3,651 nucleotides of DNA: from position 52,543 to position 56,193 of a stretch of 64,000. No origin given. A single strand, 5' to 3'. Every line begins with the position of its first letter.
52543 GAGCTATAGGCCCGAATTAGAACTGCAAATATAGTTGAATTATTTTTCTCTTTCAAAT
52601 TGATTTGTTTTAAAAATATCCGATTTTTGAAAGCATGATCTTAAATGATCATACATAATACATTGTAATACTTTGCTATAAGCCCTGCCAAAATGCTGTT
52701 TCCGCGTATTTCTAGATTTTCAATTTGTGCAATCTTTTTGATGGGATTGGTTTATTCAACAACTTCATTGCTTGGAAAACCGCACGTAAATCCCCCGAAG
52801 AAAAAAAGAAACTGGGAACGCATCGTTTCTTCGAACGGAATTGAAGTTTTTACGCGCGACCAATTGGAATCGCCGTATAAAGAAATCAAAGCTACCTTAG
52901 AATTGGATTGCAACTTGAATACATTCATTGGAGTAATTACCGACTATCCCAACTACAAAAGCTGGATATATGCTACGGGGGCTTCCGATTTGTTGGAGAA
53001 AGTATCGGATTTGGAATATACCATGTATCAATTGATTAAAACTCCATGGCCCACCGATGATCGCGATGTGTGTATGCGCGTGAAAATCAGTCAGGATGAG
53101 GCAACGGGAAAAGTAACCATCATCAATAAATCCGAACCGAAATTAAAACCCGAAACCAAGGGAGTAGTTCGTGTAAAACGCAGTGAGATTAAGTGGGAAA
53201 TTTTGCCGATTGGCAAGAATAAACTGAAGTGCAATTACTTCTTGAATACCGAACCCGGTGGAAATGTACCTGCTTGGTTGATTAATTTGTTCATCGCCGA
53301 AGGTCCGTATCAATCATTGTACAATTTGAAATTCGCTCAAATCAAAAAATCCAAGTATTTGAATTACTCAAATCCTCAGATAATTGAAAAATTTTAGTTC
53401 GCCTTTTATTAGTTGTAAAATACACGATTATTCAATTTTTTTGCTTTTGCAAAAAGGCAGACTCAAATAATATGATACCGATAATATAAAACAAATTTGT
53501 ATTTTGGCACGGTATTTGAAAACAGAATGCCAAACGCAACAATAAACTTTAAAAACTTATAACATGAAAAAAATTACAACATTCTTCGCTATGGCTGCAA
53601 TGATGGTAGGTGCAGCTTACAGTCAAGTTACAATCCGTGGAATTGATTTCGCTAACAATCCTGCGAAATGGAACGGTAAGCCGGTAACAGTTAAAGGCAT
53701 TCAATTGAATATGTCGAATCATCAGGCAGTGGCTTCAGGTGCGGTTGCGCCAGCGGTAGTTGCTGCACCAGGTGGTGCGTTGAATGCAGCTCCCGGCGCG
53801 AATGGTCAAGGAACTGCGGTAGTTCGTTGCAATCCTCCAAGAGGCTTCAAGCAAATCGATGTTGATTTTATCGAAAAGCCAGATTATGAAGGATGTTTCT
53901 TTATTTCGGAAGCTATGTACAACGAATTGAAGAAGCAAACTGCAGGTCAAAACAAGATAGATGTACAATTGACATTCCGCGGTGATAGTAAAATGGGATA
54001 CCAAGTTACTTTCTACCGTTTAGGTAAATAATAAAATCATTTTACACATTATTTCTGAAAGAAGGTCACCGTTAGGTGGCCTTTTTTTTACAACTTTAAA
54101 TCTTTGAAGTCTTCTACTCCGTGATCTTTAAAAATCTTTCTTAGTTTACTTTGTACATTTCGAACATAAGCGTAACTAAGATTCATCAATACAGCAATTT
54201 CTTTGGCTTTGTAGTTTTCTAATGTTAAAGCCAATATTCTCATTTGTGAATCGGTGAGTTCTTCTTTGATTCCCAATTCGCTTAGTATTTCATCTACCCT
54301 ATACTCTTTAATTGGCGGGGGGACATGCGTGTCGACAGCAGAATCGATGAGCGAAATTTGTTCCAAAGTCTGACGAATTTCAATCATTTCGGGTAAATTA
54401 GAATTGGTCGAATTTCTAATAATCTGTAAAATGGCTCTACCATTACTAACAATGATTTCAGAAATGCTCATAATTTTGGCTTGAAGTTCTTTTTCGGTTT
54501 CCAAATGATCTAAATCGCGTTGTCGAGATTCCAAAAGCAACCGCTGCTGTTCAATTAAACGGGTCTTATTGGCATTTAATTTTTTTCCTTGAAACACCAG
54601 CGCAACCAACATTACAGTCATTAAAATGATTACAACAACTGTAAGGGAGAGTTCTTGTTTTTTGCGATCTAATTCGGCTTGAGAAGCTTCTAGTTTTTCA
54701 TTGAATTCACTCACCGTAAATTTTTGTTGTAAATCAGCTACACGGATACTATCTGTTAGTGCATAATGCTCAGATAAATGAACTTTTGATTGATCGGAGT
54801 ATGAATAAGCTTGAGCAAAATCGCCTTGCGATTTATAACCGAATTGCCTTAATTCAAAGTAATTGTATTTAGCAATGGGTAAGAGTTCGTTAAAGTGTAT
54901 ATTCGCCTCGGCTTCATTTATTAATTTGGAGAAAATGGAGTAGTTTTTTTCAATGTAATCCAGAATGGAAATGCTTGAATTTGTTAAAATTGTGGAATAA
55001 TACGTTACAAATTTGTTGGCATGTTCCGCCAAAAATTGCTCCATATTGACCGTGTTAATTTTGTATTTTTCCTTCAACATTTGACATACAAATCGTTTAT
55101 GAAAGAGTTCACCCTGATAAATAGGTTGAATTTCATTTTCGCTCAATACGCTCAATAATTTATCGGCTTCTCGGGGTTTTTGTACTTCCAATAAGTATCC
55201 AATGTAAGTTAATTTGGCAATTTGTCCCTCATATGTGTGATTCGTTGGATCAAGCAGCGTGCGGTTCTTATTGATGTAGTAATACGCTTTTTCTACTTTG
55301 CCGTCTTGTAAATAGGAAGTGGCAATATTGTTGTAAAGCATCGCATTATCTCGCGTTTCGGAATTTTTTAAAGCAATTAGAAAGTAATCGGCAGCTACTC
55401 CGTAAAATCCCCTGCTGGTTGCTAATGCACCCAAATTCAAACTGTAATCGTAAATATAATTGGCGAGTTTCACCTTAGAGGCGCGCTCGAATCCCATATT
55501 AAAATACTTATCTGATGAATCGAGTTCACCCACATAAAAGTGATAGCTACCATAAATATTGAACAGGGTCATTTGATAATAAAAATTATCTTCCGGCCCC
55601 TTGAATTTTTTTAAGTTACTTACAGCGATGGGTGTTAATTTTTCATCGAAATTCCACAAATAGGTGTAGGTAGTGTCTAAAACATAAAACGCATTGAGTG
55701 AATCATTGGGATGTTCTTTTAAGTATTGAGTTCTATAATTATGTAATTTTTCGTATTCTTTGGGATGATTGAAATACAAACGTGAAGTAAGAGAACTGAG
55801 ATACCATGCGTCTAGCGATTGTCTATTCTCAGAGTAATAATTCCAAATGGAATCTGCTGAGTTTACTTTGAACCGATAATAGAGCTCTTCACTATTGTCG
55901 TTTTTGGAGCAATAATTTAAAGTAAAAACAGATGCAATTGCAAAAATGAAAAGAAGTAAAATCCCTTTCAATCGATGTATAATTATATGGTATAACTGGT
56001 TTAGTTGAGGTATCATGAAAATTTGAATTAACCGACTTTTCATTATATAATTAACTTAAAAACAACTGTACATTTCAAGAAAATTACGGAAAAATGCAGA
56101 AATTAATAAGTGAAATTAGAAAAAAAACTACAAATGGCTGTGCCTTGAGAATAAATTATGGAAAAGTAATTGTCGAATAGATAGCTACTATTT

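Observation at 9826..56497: Strongly over-represented 10-mer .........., scattered on both strands and in all reading frames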

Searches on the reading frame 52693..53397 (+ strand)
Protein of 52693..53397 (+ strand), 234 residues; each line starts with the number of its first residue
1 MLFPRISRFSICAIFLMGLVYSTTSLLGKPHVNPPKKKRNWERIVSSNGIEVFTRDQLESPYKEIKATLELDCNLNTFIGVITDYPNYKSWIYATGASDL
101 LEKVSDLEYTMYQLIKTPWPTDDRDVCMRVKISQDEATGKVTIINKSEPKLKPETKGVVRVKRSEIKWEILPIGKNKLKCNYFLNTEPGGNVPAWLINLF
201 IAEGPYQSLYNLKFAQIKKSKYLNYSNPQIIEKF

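Call 9: search_protein_families(library=ncbifam, proteins=[window:52693-53397:+], max_evalue=0.00001)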
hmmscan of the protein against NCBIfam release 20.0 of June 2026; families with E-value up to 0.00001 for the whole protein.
window:52693-53397:+ (234 aa): 0 families

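Call 45: search_protein_families(library=pfam, proteins=[window:52693-53397:+], max_evalue=0.01)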
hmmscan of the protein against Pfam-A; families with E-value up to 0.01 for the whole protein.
window:52693-53397:+ (234 aa): 2 families
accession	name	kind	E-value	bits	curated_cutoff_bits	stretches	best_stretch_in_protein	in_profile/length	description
PF01852.25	START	-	2.5e-07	30.7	22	1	37-202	17-187/207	START domain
PF03364.25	Polyketide_cyc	-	0.005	17.5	23.4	0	81-202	11-115/126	Polyketide cyclase / dehydrase and lipid transport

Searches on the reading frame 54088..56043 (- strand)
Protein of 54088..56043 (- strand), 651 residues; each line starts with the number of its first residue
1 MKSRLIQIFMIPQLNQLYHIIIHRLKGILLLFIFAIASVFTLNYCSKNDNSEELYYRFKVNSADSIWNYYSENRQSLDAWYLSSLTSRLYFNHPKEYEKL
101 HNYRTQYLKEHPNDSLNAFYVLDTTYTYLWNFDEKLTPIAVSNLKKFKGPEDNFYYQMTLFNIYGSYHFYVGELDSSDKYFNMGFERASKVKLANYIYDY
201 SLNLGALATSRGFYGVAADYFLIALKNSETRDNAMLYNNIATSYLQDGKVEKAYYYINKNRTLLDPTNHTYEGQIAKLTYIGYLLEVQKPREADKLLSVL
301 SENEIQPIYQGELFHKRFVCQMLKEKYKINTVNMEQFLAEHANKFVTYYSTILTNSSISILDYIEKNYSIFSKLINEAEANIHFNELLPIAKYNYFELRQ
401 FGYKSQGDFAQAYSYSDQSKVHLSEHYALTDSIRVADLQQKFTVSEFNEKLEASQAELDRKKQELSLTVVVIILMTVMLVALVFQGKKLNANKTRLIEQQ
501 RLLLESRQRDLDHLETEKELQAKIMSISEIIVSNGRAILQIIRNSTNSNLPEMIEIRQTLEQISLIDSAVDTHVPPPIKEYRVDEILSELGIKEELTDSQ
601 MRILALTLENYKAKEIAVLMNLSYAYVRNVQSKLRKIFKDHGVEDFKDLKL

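Call 49: search_protein_families(library=pfam, proteins=[window:54088-56043:-], max_evalue=0.000001)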
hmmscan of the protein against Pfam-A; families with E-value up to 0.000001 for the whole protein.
window:54088-56043:- (651 aa): 0 families

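Call 63: search_protein_families(library=ncbifam, proteins=[window:54088-56043:-], max_evalue=0.01)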
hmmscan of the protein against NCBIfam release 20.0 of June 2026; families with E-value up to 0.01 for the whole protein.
window:54088-56043:- (651 aa): 1 family
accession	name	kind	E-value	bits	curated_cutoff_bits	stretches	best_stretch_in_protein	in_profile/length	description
NF010723.1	PRK14125.1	equivalog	0.00023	21.1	60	1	28-74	7-51/87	cell division suppressor protein YneA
